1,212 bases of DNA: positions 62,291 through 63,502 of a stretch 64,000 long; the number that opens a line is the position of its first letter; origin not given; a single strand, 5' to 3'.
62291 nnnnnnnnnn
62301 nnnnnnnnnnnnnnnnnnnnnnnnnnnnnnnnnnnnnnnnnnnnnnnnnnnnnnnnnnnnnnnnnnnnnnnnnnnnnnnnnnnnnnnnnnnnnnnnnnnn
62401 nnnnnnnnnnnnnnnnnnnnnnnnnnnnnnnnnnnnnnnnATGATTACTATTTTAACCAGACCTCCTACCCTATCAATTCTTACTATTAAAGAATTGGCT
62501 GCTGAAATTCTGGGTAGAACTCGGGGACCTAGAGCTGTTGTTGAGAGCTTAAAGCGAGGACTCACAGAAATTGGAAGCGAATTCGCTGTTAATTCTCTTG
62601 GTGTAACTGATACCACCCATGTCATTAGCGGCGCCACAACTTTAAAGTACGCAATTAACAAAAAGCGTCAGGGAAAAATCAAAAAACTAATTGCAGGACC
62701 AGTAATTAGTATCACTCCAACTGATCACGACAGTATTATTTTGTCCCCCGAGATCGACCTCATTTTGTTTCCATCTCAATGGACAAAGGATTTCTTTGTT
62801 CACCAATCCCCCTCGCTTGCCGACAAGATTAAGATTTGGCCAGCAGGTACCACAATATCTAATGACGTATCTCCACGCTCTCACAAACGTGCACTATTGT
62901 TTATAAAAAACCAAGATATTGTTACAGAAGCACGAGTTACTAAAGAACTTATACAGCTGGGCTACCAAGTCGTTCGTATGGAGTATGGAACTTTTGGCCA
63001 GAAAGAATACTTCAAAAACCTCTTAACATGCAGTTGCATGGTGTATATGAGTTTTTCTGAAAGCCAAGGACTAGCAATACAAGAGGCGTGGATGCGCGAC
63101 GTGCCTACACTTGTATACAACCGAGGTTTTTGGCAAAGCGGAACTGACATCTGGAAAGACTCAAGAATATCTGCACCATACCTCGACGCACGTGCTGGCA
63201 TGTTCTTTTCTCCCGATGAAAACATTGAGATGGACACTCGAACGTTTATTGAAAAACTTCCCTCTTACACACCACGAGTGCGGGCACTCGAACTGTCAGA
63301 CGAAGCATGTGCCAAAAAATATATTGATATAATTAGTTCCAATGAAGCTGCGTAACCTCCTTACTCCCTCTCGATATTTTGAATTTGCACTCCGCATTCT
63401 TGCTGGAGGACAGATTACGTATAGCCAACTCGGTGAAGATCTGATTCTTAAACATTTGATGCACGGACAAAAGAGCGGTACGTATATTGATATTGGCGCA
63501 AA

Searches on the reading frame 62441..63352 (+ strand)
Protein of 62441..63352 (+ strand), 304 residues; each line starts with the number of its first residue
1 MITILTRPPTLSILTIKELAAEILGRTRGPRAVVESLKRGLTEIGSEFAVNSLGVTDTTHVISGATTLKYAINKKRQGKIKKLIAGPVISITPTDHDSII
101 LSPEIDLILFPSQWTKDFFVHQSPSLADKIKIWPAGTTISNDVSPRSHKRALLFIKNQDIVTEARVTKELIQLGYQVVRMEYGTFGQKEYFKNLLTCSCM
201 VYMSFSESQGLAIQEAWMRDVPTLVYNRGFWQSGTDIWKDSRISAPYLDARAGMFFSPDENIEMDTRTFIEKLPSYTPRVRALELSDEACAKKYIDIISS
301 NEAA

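Call 20: search_protein_families(library=pfam, proteins=[window:62441-63352:+], max_evalue=0.1)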
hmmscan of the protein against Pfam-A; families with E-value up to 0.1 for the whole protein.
window:62441-63352:+ (304 aa): 2 families
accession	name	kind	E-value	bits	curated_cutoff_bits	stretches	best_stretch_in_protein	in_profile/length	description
PF05171.18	HemS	-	0.0015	18.9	24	1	83-123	48-88/128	Haemin-degrading HemS.ChuX domain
PF00534.26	Glycos_transf_1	-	0.049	13.6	26.4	0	190-229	89-125/172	Glycosyl transferases group 1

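Call 21: search_protein_families(library=ncbifam, proteins=[window:62441-63352:+], max_evalue=0.1)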
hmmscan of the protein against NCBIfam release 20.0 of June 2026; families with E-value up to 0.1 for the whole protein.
window:62441-63352:+ (304 aa): 1 family
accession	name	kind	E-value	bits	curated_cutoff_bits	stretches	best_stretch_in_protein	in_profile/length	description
NF041010.1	glycosy_Agl16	equivalog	0.012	14.5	575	0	183-227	240-284/352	glycosylation protein Agl16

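Call 44: find_encoding_contigs(protein=window:62441-63352:+, flank=10000, max_places=3)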
Protein window:62441-63352:+ (304 aa): 2 contigs read that carry it; 2 places shown.
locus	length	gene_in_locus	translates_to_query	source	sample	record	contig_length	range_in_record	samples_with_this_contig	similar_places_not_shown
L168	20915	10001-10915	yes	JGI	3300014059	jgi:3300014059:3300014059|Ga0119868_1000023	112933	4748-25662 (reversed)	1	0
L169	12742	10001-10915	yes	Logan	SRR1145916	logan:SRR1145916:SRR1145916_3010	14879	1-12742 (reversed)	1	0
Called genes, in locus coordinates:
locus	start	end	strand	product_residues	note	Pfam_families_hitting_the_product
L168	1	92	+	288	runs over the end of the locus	-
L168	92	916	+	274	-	PF13489:Methyltransf_23, PF13649:Methyltransf_25, PF13847:Methyltransf_31, PF08241:Methyltransf_11, PF08242:Methyltransf_12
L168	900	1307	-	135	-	PF04138:GtrA_DPMS_TM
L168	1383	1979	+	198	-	-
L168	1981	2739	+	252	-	PF00483:NTP_transferase (weak), PF01128:IspD (weak), PF12804:NTP_transf_3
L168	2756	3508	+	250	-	PF00483:NTP_transferase, PF12804:NTP_transf_3 (weak)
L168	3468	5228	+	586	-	-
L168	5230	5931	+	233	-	PF00535:Glycos_transf_2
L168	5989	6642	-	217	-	-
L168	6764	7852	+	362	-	PF01467:CTP_transf_like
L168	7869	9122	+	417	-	PF00534:Glycos_transf_1, PF13692:Glyco_trans_1_4 (weak)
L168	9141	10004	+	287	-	PF05575:V_cholerae_RfbT, PF05050:Methyltransf_21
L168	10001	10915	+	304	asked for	-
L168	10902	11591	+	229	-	PF05050:Methyltransf_21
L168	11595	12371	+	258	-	PF03269:DUF268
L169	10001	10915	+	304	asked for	-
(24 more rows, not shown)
